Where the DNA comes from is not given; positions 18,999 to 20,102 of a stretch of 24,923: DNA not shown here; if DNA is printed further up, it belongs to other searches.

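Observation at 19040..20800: Lower-GC two-gene insert: ImmA/IrrE-type HELGH metallopeptidase + PD-(D/E)xK nuclease-like protein under its own consensus-like promoter; candidate defence or abortive-infection module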

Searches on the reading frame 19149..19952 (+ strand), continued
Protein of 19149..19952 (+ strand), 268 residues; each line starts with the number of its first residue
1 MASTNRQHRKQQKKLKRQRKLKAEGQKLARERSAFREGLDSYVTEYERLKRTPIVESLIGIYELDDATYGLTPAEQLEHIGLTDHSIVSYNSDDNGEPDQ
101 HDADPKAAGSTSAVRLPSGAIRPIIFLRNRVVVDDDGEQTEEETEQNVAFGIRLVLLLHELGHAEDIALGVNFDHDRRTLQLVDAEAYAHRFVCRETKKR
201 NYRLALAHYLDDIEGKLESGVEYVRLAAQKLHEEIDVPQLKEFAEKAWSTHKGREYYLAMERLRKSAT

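Call 46: predict_structure(alignment_id=A3)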
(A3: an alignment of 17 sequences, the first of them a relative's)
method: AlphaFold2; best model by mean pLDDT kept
length: 268 residues; sequences in the alignment: 17
mean_pLDDT: 80.2   pTM: 0.75
mean pLDDT of the five models: 80.2, 78.4, 77.5, 76.7, 75.8
residues with pLDDT >= 90: 118; 70-90: 80; 50-70: 38; < 50: 32
segments of 3 or more residues with pLDDT < 50: 29-39, 249-251, 253-264, 266-268
pLDDT, mean of each block of 10 residues (from residue 1): 71 82 63 41 76 83 94 96 95 64 76 96 95 64 72 92 96 96 96 91 85 87 93 92 70 48 45
secondary structure, 60 per line:
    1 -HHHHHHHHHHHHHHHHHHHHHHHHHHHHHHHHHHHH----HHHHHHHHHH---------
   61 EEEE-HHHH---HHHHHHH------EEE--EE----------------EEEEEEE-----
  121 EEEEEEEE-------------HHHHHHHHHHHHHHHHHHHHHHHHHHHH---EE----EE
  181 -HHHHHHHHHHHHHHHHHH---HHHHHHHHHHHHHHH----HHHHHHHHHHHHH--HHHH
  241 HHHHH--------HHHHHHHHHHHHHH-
elements in order: H2-37 H42-51 E61-64 H66-69 H73-79 E86-88 E109-115 E121-128 H142-169 H182-199 H203-217 H222-234 H237-245 H254-267

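Call 49: search_protein_families(library=pfam, proteins=[L022:6788-7540:+, L023:6725-7663:+, L023:7679-9658:+, L026:6855-7349:+, L026:7645-9180:+, L016:6888-7349:+, L018:6895-8058:+, L020:6881-7777:+, L002:6841-11481:+, L003:7033-7452:+], max_evalue=0.01)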
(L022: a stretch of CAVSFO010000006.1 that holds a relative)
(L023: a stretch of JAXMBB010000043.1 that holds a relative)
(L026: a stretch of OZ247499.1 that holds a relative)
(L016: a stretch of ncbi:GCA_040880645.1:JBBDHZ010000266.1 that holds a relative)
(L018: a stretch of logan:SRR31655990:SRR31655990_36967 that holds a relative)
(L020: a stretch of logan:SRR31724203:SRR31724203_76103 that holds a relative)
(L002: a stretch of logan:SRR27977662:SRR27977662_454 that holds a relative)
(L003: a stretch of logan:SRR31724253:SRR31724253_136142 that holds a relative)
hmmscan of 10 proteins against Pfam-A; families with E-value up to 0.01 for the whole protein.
L022:6788-7540:+ (251 aa): 1 family
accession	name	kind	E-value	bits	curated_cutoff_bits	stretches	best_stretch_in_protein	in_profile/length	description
PF10056.14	DUF2293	-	2.8e-21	75.9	25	1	148-234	1-85/85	Uncharacterized conserved protein (DUF2293)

L023:6725-7663:+ (313 aa): 0 families

L023:7679-9658:+ (660 aa): 1 family
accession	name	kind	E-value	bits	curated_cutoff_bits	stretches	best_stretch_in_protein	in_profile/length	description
PF14280.11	DUF4365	-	8.5e-15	55.5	24.3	1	17-151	3-137/139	Domain of unknown function (DUF4365)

L026:6855-7349:+ (165 aa): 3 families
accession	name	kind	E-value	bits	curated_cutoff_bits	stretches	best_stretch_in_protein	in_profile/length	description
PF00684.25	DnaJ_CXXCXGXG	-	6.2e-08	33.2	32.7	2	120-145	1-26/65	DnaJ central domain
PF15777.11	Anti-TRAP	-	0.00093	19.6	32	0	119-147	12-43/59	Tryptophan RNA-binding attenuator protein inhibitory protein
PF17302.8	DUF5351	-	0.002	18.8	27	0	83-92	19-28/29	Family of unknown function (DUF5351)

L026:7645-9180:+ (512 aa): 8 families
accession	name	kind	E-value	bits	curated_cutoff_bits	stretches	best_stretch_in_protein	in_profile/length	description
PF01078.27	Mg_chelatase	-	3.3e-92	308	20.3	1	195-401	1-206/207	Magnesium chelatase, subunit ChlI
PF13541.12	ChlI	-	1.8e-35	121.9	27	1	20-143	1-120/121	Subunit ChlI of Mg-chelatase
PF13335.12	Mg_chelatase_C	-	9.5e-32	109.9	26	1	409-504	2-94/94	Magnesium chelatase, subunit ChlI C-terminal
PF07728.20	AAA_5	-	2.5e-08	34.4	22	1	218-355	1-125/139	AAA domain (dynein-related subfamily)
PF00493.29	MCM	-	2.7e-06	27.1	23.3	1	294-359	114-179/224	MCM P-loop domain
PF00158.32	Sigma54_activat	-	0.00013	22.1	20.2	0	293-352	85-142/168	Sigma-54 interaction domain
PF05496.18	RuvB_N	-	0.00064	20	27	0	217-234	34-51/159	Holliday junction DNA helicase RuvB P-loop domain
PF00004.35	AAA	-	0.0023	18.8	21.2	0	219-234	1-16/131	ATPase family associated with various cellular activities (AAA)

L016:6888-7349:+ (154 aa): 4 families
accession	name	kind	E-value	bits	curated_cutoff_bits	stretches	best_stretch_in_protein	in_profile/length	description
PF05728.18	UPF0227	-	7.3e-07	29.7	21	1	3-84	2-91/187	Uncharacterised protein family (UPF0227)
PF12697.13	Abhydrolase_6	-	4.2e-05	24.7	26.3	1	4-87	2-99/217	Alpha/beta hydrolase family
PF12146.15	Hydrolase_4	-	5.1e-05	23.1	27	1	35-109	59-135/239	Serine aminopeptidase, S33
PF03959.19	FSH1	-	0.0049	17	21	1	35-152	82-189/211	Serine hydrolase (FSH1)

L018:6895-8058:+ (388 aa): 1 family
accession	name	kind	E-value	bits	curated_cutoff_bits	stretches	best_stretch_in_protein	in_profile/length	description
PF19658.4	DUF6161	-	8.9e-25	87.9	27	1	220-372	61-214/216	Family of unknown function (DUF6161)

L020:6881-7777:+ (299 aa): 0 families

L002:6841-11481:+ (1547 aa): 3 families
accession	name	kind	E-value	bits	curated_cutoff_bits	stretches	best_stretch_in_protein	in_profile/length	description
PF13646.12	HEAT_2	-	5.6e-11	43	27.7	1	1418-1495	3-80/88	HEAT repeats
PF05729.18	NACHT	-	0.00023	21.5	26.7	1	334-486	3-166/167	NACHT domain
PF13401.12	AAA_22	-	0.0054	17.5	27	0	332-452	6-127/130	AAA domain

L003:7033-7452:+ (140 aa): 0 families

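Call 50: search_protein_families(library=padloc, proteins=[L022:6788-7540:+, L023:6725-7663:+, L023:7679-9658:+, L026:6855-7349:+, L026:7645-9180:+, L016:6888-7349:+, L018:6895-8058:+, L020:6881-7777:+, L002:6841-11481:+, L003:7033-7452:+], max_evalue=0.01)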
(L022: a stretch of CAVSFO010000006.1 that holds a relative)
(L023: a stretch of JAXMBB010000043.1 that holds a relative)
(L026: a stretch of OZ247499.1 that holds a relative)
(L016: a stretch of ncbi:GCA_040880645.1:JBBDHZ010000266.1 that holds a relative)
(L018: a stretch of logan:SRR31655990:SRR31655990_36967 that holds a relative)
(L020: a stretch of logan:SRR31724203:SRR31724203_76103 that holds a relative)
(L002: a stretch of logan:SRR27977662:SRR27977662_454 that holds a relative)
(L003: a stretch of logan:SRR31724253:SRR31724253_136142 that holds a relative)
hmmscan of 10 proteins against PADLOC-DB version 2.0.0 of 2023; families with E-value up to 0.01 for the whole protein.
L022:6788-7540:+ (251 aa): 0 families

L023:6725-7663:+ (313 aa): 0 families

L023:7679-9658:+ (660 aa): 1 family
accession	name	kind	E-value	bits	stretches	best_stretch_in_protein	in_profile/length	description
PDLC02398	Aga_REase-PNTD1-PNTD2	-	0.00021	18.4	1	14-114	11-110/429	Class I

L026:6855-7349:+ (165 aa): 0 families

L026:7645-9180:+ (512 aa): 5 families
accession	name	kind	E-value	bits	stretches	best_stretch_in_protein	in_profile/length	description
PDLC01993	RtcR--CARF_AAA_HTH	-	0.00055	16.5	0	204-235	192-223/523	-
PDLC02196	IetA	-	0.0016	15.9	1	213-235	119-141/374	-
PDLC02195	IetA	-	0.0021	15.5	1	214-235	135-156/395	-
PDLC04140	mad8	-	0.0043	14.6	0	200-234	11-45/314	mads_8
PDLC01995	RtcR_PspF2--CARF_AAA_HTH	-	0.0088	13.2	0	293-351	253-309/481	-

L016:6888-7349:+ (154 aa): 0 families

L018:6895-8058:+ (388 aa): 1 family
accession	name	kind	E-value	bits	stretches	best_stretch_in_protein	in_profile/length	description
PDLC02354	AbiZ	-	1.8e-18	65.1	1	163-371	187-383/398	AbiZ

L020:6881-7777:+ (299 aa): 0 families

L002:6841-11481:+ (1547 aa): 1 family
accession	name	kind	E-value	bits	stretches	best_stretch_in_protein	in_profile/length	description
PDLC04140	mad8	-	0.00095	16.8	1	328-409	21-101/314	mads_8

L003:7033-7452:+ (140 aa): 1 family
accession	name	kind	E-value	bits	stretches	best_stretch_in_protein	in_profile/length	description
PDLC00430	ThsB1|ThsB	-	0.0056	14.3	1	12-55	25-68/269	TIR-like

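Call 52: find_related_loci(query=A3, collection=metagenome_contigs, flank=5000)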
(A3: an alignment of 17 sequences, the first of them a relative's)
Query A3 (268 aa) in metagenome_contigs; peptide patterns used: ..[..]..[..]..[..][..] (x = any residue, [..] = any of these).
316 stretches matched a pattern; 11 encode a relative of the query (tblastn E <= 1e-3); 11 distinct loci.
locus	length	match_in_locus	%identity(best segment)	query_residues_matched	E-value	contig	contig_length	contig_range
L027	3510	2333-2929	34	21-213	4e-24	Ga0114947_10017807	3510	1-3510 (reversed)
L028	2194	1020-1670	27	1-211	3e-20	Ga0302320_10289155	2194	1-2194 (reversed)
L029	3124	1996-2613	28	5-211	7e-19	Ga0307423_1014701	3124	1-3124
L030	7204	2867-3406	28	34-219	1e-17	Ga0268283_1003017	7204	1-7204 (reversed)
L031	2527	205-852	27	1-213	4e-16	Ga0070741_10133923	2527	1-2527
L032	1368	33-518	28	35-202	1e-15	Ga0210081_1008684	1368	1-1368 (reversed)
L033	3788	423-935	26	26-202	7e-15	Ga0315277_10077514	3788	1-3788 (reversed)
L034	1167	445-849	28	112-246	7e-12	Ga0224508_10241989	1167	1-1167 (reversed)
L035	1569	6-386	25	108-243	5e-10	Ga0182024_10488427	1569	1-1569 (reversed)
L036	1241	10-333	26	88-203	1e-7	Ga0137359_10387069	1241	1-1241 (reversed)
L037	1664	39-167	40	150-192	2e-7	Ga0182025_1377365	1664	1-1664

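Call 53: find_related_loci(query=A3, collection=viral_contigs, flank=5000)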
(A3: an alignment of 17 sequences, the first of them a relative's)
Query A3 (268 aa) in viral_contigs; peptide patterns used: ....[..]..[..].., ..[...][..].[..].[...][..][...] (x = any residue, [..] = any of these).
271 stretches matched a pattern; 1 encode a relative of the query (tblastn E <= 1e-3); 1 distinct loci.
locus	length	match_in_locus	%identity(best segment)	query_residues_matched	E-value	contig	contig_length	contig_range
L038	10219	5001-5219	41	137-206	1e-12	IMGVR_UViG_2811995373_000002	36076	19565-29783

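Call 56: search_protein_families(library=pfam, proteins=[L030:3656-4240:+, L030:4419-5114:+, L031:936-1562:+, L031:1562-2467:+, L033:1242-2552:+, L020:7791-8255:+, L001:7063-7599:-, L003:7408-12000:-, L020:5472-6023:+, L023:6725-7663:+], max_evalue=0.01)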
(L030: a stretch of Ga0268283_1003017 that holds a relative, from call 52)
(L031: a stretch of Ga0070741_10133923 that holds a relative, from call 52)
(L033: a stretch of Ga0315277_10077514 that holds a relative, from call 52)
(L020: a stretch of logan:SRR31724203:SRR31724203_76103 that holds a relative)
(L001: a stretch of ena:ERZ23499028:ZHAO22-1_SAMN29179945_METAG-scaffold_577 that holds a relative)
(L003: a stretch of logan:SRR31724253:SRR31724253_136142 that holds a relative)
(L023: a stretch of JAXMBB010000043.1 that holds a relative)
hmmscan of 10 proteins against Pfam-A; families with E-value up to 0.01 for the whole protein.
L030:3656-4240:+ (195 aa): 3 families
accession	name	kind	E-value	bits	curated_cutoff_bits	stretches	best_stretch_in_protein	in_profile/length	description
PF14279.12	HNH_5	-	5.1e-11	42.8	27.5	1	72-112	1-44/56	HNH endonuclease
PF01844.29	HNH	-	1.2e-10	41.7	21.4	1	72-112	1-45/47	HNH endonuclease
PF13395.12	HNH_4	-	0.006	17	22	0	80-112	17-49/54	HNH endonuclease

L030:4419-5114:+ (232 aa): 0 families

L031:936-1562:+ (209 aa): 0 families

L031:1562-2467:+ (302 aa): 1 family
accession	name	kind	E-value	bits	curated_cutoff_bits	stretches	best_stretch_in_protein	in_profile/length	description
PF13365.12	Trypsin_2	-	0.0021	19.2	27.6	1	70-234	1-136/144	Trypsin-like peptidase domain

L033:1242-2552:+ (437 aa): 1 family
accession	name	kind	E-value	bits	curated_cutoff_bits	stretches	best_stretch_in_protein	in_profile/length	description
PF17419.7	MauJ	-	2.3e-09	38.6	28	1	157-257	1-86/116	Methylamine utilization protein MauJ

L020:7791-8255:+ (155 aa): 0 families

L001:7063-7599:- (179 aa): 0 families

L003:7408-12000:- (1531 aa): 2 families
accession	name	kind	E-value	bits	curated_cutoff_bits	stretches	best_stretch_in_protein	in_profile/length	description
PF13338.12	AbiEi_4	-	0.00025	21.5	25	0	536-558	21-43/49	Transcriptional regulator, AbiEi antitoxin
PF13646.12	HEAT_2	-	0.00046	20.8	27.7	0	1394-1475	4-86/88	HEAT repeats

L020:5472-6023:+ (184 aa): 0 families

L023:6725-7663:+ (313 aa): 0 families

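Call 65: search_dna_similar(query=window:19149-19952:+, collection=plasmids, mode=protein, max_evalue=0.01, max_rows=10)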
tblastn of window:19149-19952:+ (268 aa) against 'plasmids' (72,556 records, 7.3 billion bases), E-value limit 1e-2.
No match.

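Call 66: search_dna_similar(query=window:19149-19952:+, collection=phages, mode=protein, max_evalue=0.01, max_rows=10)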
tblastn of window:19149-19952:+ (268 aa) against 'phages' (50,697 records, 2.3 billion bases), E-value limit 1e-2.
No match.

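Call 82: search_solved_structures(query=A2, max_evalue=10, show_alignments=3)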
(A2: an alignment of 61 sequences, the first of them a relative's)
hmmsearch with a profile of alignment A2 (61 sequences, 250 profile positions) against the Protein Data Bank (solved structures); distinct sequences matched with E-value up to 10: 0.

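Call 85: fold_search(model_id=the predicted structure, library=pdb)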
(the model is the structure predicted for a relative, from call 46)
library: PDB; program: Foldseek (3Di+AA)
matches with E <= 10: 373; with E <= 0.001: 0
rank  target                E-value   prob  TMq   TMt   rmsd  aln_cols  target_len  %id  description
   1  6s5y_B                6.4e-02  0.60  0.15  0.22   7.4        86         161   16  Structure of tandemly arrayed consecutive Rib domains (Rib2R) from Group B Streptococcal species Streptococcus agalact (released 2019-12-11)
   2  6s5y_H                1.3e-01  0.47  0.15  0.22   7.5        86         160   16  Structure of tandemly arrayed consecutive Rib domains (Rib2R) from Group B Streptococcal species Streptococcus agalact (released 2019-12-11)
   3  6s5y_A                1.6e-01  0.41  0.15  0.22   7.6        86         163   16  Structure of tandemly arrayed consecutive Rib domains (Rib2R) from Group B Streptococcal species Streptococcus agalact (released 2019-12-11)
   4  3m4u_A                2.0e-01  0.10  0.14  0.14  16.3       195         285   10  Crystal Structure of Trypanosoma brucei Protein Tyrosine Phosphatase TbPTP1 (released 2010-05-05)
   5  6s5x_A                2.1e-01  0.41  0.15  0.37   6.2        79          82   18  Structure of RibR, the most N-terminal Rib domain from Group B Streptococcus species Streptococcus agalactiae (released 2019-12-11)
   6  7l0i                  2.9e-01  0.09  0.18  0.17  14.3       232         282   12  Ligand-free YopH G352T (released 2021-05-12)
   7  1lyv                  3.1e-01  0.12  0.17  0.16  12.4       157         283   13  High-resolution structure of the catalytically inactive yersinia tyrosine phosphatase C403A mutant in complex with phosp (released 2002-07-03)
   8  6s5z_A                3.4e-01  0.25  0.13  0.33   7.3        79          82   13  Structure of Rib R28N from Streptococcus pyogenes (released 2019-12-11)
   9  8yk7                  4.1e-01  0.30  0.15  0.37   5.9        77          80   10  Structure of Rib domain from surface adhesin of Limosilactobacillus reuteri (released 2024-09-11)
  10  1pa9                  4.1e-01  0.09  0.18  0.18  15.5       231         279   10  Yersinia Protein-Tyrosine Phosphatase complexed with pNCS (Yop51,Pasteurella X,Ptpase,Yop51delta162) (Catalytic Domain,  (released 2003-11-04)
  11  6gbg_A                4.3e-01  0.11  0.18  0.16  17.0       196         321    7  Helicobacter pylori adhesin HopQ type I bound to the N-terminal domain of human CEACAM1 (released 2018-06-27)
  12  3bm8                  4.6e-01  0.11  0.21  0.20  13.6       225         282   12  crystal structure of YopH mutant D356A complexed with irreversible inhibitor PVSN (released 2008-06-17)
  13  6s5w_B                4.8e-01  0.10  0.08  0.17   4.5        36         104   17  Structure of Rib domain 'Rib Long' from Lactobacillus acidophilus (released 2019-12-11)
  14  6s5z_B                5.1e-01  0.10  0.11  0.24   7.9        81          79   11  Structure of Rib R28N from Streptococcus pyogenes (released 2019-12-11)
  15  3u96_A                5.7e-01  0.11  0.17  0.17  12.6       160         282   14  Crystal Structure of YopHQ357F(Catalytic Domain, Residues 163-468) in complex with pNCS (released 2012-08-29)
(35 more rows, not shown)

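Call 88: search_protein_families(library=pfam, proteins=[L002:2506-3810:+, L002:3782-5242:+, L002:842-1921:-, L016:276-1199:+, L016:7360-8052:-], max_evalue=0.001)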
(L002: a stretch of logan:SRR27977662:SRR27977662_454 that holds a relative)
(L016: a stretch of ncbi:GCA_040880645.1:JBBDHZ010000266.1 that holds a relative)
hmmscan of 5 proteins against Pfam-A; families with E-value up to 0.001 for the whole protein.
L002:2506-3810:+ (435 aa): 1 family
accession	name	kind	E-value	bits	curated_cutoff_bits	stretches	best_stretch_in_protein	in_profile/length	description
PF13391.12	HNH_2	-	0.00013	22.2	21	1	42-88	10-60/66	HNH endonuclease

L002:3782-5242:+ (487 aa): 0 families

L002:842-1921:- (360 aa): 0 families

L016:276-1199:+ (308 aa): 1 family
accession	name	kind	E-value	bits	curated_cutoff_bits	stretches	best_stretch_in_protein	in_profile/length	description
PF19560.4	DUF6082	-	3.6e-05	23.8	26.7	1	55-110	3-49/163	Family of unknown function (DUF6082)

L016:7360-8052:- (231 aa): 0 families
